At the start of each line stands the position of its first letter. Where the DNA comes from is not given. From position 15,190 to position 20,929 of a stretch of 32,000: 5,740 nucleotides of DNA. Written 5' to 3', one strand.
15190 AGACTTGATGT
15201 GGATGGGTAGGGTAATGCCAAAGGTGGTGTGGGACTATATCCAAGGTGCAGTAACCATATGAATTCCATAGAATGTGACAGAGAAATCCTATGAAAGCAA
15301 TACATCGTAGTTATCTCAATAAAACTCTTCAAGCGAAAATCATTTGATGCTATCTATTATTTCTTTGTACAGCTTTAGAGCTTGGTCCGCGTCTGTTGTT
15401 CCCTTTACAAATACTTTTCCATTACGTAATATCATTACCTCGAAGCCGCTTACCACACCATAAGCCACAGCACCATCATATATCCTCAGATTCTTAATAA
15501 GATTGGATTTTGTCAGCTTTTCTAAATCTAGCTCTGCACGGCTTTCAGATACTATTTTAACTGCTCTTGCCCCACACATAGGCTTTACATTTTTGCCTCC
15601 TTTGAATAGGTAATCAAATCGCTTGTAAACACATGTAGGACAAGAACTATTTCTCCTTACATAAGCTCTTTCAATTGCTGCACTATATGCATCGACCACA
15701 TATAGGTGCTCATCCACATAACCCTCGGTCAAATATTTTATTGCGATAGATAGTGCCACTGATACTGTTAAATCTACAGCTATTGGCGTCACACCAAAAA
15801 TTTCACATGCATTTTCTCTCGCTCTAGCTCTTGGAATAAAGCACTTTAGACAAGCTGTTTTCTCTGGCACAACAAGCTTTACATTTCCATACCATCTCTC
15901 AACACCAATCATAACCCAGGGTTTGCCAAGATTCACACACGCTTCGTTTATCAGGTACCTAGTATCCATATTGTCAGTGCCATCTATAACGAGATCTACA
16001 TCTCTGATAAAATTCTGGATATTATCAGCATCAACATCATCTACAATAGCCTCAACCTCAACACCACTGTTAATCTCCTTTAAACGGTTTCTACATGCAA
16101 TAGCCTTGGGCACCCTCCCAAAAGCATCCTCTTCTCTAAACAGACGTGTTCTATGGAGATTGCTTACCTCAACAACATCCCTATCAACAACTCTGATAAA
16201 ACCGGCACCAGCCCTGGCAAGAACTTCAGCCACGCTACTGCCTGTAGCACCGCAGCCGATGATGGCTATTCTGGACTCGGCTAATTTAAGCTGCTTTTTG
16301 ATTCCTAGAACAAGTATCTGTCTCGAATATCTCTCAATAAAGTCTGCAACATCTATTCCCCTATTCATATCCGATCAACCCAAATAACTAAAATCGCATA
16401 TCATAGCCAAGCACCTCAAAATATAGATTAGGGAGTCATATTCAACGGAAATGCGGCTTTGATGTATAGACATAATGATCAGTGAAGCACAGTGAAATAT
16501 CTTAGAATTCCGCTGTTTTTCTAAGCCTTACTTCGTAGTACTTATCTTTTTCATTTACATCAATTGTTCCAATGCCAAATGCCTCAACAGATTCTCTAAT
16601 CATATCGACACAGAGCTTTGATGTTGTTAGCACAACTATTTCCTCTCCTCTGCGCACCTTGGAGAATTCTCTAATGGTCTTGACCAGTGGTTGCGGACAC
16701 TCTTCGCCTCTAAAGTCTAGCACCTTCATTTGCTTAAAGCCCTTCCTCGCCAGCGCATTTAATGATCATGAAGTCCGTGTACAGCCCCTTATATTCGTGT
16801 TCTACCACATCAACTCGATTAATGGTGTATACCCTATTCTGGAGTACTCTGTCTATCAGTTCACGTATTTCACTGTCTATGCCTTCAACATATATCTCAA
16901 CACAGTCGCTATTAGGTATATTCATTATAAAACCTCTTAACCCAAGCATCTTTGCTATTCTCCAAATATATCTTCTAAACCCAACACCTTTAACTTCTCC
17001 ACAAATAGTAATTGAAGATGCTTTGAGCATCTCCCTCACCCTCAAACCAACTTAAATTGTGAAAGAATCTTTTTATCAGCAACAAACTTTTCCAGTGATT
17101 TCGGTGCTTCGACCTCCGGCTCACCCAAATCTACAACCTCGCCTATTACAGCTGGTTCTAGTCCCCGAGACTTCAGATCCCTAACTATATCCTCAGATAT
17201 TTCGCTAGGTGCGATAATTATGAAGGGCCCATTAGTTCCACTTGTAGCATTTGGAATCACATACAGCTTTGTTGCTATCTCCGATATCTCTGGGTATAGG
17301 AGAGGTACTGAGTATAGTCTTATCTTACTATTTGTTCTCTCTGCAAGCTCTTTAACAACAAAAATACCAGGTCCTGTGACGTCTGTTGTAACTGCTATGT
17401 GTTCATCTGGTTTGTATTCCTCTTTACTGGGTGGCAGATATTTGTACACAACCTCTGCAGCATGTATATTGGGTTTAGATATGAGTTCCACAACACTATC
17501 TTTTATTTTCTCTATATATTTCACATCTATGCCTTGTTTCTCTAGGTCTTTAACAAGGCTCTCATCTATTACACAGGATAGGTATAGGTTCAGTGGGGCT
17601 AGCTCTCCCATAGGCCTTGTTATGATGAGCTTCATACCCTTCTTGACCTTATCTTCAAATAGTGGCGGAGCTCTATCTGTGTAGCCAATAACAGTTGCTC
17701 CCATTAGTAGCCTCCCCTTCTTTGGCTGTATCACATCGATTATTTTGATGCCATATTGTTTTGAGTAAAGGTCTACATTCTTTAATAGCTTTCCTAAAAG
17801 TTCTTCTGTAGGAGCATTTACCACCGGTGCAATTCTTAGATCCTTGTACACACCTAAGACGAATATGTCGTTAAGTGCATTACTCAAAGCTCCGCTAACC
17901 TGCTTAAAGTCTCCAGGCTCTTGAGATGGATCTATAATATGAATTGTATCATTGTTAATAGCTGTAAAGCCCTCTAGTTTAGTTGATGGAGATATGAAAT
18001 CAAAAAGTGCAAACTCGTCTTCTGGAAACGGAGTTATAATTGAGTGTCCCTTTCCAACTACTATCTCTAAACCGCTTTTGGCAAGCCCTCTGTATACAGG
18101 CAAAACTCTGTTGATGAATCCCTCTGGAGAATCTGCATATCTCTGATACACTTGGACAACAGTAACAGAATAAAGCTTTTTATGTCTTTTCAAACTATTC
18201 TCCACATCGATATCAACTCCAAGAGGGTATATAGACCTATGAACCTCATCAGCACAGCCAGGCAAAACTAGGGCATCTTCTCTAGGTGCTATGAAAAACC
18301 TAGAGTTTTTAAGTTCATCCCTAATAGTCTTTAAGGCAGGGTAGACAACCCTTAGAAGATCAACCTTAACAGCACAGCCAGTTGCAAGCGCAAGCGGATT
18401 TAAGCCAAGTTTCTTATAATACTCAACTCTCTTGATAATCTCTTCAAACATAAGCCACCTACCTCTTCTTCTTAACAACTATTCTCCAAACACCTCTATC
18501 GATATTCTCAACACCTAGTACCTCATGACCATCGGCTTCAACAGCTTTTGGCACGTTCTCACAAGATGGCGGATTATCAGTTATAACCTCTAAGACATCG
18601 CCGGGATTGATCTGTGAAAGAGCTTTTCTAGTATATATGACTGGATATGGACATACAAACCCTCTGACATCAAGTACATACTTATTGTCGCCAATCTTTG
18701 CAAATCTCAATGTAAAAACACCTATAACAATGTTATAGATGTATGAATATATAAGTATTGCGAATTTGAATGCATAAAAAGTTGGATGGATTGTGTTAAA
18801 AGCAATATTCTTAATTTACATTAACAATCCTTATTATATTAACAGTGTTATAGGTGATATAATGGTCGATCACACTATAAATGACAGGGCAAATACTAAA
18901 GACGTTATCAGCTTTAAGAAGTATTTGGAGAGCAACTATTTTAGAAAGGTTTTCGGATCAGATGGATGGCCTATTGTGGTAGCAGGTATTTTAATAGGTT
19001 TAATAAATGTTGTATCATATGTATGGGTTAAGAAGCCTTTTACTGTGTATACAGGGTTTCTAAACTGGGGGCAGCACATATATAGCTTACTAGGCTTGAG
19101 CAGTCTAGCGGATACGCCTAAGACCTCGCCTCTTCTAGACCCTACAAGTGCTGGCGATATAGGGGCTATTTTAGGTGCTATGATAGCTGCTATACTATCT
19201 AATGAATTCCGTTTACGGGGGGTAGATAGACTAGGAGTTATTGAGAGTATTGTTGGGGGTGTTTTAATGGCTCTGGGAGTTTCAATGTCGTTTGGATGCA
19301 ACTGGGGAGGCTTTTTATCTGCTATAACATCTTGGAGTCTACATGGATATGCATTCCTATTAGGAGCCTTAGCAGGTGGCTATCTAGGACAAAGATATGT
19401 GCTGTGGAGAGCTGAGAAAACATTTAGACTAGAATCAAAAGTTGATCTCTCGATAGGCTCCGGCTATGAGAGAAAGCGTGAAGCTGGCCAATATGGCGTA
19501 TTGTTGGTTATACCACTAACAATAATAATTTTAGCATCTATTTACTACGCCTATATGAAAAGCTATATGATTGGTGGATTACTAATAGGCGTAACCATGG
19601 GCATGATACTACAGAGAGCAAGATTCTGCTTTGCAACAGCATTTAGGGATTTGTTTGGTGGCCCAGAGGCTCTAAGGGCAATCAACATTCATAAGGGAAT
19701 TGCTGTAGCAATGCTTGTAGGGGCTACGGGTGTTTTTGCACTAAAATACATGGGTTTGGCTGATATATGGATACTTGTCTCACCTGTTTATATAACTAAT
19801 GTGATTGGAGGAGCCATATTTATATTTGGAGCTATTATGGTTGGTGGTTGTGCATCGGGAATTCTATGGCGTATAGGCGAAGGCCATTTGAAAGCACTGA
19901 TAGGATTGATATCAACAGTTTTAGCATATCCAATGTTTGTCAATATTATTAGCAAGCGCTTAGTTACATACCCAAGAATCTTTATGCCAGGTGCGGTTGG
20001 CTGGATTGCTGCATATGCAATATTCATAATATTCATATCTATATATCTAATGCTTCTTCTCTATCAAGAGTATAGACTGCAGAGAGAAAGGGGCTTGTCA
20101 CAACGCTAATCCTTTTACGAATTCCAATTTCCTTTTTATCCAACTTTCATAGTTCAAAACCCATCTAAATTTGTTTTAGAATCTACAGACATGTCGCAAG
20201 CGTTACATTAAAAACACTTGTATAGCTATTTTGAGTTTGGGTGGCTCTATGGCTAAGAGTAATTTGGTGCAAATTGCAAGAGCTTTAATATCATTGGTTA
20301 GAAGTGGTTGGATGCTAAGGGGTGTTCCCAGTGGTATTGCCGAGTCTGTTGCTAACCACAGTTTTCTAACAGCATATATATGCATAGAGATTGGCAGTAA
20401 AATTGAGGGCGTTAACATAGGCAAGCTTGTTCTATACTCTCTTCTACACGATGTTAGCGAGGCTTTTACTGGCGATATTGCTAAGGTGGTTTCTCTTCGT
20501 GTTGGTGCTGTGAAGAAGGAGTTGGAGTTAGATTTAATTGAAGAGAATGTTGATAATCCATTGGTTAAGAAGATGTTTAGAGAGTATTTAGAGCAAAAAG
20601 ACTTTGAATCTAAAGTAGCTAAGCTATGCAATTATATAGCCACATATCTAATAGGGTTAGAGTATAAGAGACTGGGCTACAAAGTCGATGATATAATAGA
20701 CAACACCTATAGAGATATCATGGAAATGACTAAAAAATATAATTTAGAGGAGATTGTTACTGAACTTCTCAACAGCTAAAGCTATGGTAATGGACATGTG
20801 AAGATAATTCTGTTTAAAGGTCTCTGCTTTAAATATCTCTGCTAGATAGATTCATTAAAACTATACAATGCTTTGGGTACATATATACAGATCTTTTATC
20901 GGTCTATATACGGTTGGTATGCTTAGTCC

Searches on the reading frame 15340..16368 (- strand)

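Call 8: search_protein_families(library=pfam, proteins=[window:15340-16368:-], max_evalue=0.01)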
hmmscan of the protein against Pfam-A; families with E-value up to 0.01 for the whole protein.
window:15340-16368:- (342 aa): 7 families
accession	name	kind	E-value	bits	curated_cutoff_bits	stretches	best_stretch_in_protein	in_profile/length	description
PF00899.27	ThiF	-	1.4e-60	204.9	28.1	1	14-244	1-237/238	ThiF family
PF03435.24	Sacchrp_dh_NADP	-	0.00012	22.8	25.1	1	34-152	1-96/129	Saccharopine dehydrogenase NADP binding domain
PF01488.26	Shikimate_DH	-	0.00041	20.9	24.3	1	26-72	6-53/138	Shikimate / quinate 5-dehydrogenase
PF03807.23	F420_oxidored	-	0.0048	17.9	21.6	0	33-72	1-41/94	NADP oxidoreductase coenzyme F420-dependent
PF02254.24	TrkA_N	-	0.006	17.3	23.8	0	34-72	1-38/116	TrkA-N domain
PF02558.23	ApbA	-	0.0075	16.3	22.2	0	34-71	1-36/150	Ketopantoate reductase PanE/ApbA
PF02826.25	2-Hacid_dh_C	-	0.0096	15.7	25.1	0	27-63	32-67/178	D-isomer specific 2-hydroxyacid dehydrogenase, NAD binding domain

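Call 19: search_protein_families(library=ncbifam, proteins=[window:15340-16368:-], max_evalue=0.01)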
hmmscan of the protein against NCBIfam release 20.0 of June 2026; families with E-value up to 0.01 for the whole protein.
window:15340-16368:- (342 aa): 32 families (the best 25 are shown)
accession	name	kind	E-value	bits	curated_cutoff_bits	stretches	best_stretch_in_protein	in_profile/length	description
NF009123.0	PRK12475.1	subfamily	5.9e-67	226.3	510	1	12-338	3-337/338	MoeB/ThiF family adenylyltransferase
TIGR02356.1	adenyl_thiF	equivalog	1.6e-58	197.5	275.25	1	13-213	1-203/203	thiazole biosynthesis adenylyltransferase ThiF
NF006444.0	PRK08762.1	equivalog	7.9e-47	159.7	449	1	12-251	126-372/387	molybdopterin-synthase adenylyltransferase MoeB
NF006204.0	PRK08328.1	equivalog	2.5e-41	141.8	339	1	11-214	7-206/231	hypothetical protein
NF004281.0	PRK05690.1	subfamily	4.7e-40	137.4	266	1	11-246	10-248/250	molybdopterin-synthase adenylyltransferase MoeB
NF047750.1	SAMPActivE1UbaA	equivalog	8.9e-36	123.6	450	1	8-247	7-249/270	SAMP-activating enzyme E1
NF005902.0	PRK07878.1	equivalog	2.3e-34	118.9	647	1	9-253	18-269/392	adenylyltransferase/sulfurtransferase MoeZ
NF004111.0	PRK05600.1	equivalog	6.9e-34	117.6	437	1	21-232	31-247/371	ThiF family adenylyltransferase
NF005646.0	PRK07411.1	equivalog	8.7e-32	110.7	633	1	9-254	14-262/390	molybdopterin-synthase adenylyltransferase MoeB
TIGR02355.1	moeB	equivalog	2.7e-30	105.6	376.55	1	12-246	3-240/240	molybdopterin-synthase adenylyltransferase MoeB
NF006395.0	PRK08644.1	equivalog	4.6e-25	88.5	159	1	24-151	23-149/215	sulfur carrier protein ThiS adenylyltransferase ThiF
TIGR02354.1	thiF_fam2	equivalog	8.1e-23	81.4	152.2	1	28-147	18-134/200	thiamine biosynthesis protein ThiF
NF006077.0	PRK08223.1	equivalog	3.6e-18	65.6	266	1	9-152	6-149/296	hypothetical protein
TIGR01408.1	Ube1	subfamily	2.6e-17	61.9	750.05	1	12-172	400-567/1008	ubiquitin-activating enzyme E1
NF058523.1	6A-MBL_cap2_3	equivalog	5.6e-17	61.5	320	1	7-131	275-399/665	anti-phage 6A-MBL system cap2_3 protein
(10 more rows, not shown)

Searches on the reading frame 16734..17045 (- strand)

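Call 8: search_protein_families(library=pfam, proteins=[window:16734-17045:-], max_evalue=0.01)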
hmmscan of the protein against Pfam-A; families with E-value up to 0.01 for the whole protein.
window:16734-17045:- (103 aa): 1 family
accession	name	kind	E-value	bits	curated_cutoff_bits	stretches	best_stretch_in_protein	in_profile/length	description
PF00708.24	Acylphosphatase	-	6.3e-17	62.1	22.5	1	12-94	3-85/85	Acylphosphatase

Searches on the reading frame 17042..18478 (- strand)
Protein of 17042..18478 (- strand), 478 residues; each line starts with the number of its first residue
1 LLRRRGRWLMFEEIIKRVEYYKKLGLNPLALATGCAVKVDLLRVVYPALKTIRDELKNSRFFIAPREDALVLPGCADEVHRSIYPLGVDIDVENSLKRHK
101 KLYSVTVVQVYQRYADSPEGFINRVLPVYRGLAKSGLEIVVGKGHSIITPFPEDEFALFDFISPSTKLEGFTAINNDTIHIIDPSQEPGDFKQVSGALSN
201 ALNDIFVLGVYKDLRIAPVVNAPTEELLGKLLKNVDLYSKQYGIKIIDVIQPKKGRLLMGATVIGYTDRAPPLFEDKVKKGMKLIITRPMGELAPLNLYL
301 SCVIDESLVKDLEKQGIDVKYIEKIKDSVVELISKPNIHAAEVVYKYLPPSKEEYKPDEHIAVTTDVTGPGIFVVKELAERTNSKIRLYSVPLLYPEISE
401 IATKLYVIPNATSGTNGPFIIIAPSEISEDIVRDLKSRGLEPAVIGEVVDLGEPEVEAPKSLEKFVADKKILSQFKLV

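Call 8: search_protein_families(library=pfam, proteins=[window:17042-18478:-], max_evalue=0.01)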
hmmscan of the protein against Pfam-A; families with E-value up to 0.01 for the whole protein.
window:17042-18478:- (478 aa): 0 families

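Call 19: search_protein_families(library=ncbifam, proteins=[window:17042-18478:-], max_evalue=0.01)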
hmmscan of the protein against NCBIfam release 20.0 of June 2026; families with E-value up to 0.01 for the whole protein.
window:17042-18478:- (478 aa): 4 families
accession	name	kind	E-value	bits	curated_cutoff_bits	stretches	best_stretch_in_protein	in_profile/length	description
NF038049.1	SelD_rel_HyperS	equivalog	5.7e-184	612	250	1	13-476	2-464/465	SelD-related putative sulfur metabolism protein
NF010705.0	PRK14105.1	equivalog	7.3e-12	44.8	291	1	191-453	75-331/345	selenide, water dikinase SelD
TIGR00476.1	selD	equivalog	1.7e-07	30.8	125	1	186-406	71-265/311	selenide, water dikinase SelD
TIGR02124.1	hypE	equivalog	1.3e-06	27.7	251.6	1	359-458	208-310/332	hydrogenase expression/formation protein HypE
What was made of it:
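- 16734..18710 (-): Target operon: tusA, a SelD-related sulfur-metabolism protein and an acylphosphatase. It possibly continues to a second tusA (16502-16729) and thiF/moeB (15340-16368). Call 19 (NF038049 SelD_rel_HyperS, 612 bits).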

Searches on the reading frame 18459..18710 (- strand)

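Call 8: search_protein_families(library=pfam, proteins=[window:18459-18710:-], max_evalue=0.01)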
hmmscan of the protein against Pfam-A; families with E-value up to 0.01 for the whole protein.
window:18459-18710:- (83 aa): 2 families
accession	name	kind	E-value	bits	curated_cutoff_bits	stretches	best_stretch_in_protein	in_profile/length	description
PF01206.22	TusA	-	5.5e-25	87.4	28.6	1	12-81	2-70/70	Sulfurtransferase TusA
PF10006.14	DUF2249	-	0.0028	17.9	29.5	1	12-49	1-38/70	Uncharacterized conserved protein (DUF2249)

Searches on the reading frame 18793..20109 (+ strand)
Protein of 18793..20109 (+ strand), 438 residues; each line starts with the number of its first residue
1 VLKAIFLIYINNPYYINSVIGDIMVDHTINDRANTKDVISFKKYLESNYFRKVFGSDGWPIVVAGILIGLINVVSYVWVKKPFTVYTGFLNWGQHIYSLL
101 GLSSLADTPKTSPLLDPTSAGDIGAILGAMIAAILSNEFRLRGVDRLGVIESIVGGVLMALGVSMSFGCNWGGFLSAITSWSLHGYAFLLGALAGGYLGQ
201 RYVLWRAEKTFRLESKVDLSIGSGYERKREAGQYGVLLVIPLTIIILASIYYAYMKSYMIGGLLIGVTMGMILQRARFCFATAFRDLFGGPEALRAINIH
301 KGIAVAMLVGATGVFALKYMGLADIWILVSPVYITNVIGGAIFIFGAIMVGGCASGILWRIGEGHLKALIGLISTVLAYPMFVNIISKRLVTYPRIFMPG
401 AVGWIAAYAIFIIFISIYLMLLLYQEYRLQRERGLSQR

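Call 8: search_protein_families(library=pfam, proteins=[window:18793-20109:+], max_evalue=0.01)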
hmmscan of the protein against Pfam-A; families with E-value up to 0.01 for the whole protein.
window:18793-20109:+ (438 aa): 1 family
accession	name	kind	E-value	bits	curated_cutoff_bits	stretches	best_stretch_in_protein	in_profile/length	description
PF04143.19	Sulf_transp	-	2.5e-39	136.1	27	2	48-197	167-309/310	Sulphur transport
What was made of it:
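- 18862..20109 (+): Target gene: a YeeE/YedE (TsuA-like) sulfur-compound transporter. Call 8 (Sulf_transp).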

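Call 19: search_protein_families(library=ncbifam, proteins=[window:18862-20109:+], max_evalue=0.01)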
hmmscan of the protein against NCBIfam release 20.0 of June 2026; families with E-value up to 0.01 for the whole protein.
window:18862-20109:+ (415 aa): 4 families
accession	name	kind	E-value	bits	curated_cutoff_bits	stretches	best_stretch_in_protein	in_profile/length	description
NF033796.1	selen_YedE_FdhT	exception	2.4e-35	122.4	350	1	36-407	7-384/387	selenium metabolism membrane protein YedE/FdhT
NF052577.1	ThSTportTsuASprch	equivalog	1.3e-26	93.8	400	2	237-350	3-111/330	thiosulfate transporter TsuA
NF041049.1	thio_trans_TsuA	exception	2.5e-21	76.2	645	2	236-356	4-119/348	thiosulfate utilization transporter TsuA/YeeE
TIGR04112.1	seleno_YedE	equivalog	3.2e-12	46.3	200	1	100-288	56-236/337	YedE family putative selenium transporter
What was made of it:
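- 18862..20109 (+): Call 19 (YedE/TsuA models, below their cut-offs).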

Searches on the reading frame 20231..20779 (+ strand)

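Call 8: search_protein_families(library=pfam, proteins=[window:20231-20779:+], max_evalue=0.01)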
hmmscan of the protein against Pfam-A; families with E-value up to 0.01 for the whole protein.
window:20231-20779:+ (182 aa): 3 families
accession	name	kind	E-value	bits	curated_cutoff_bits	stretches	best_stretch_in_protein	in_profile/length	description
PF13023.12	HD_3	-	1.6e-13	51.4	22.5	1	22-152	7-141/165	HD domain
PF12917.13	YfbR-like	-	6.3e-08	33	25.9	1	37-119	23-108/182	5'-deoxynucleotidase YfbR-like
PF01966.28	HD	-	6.5e-06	26.9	22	1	40-136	1-113/116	HD domain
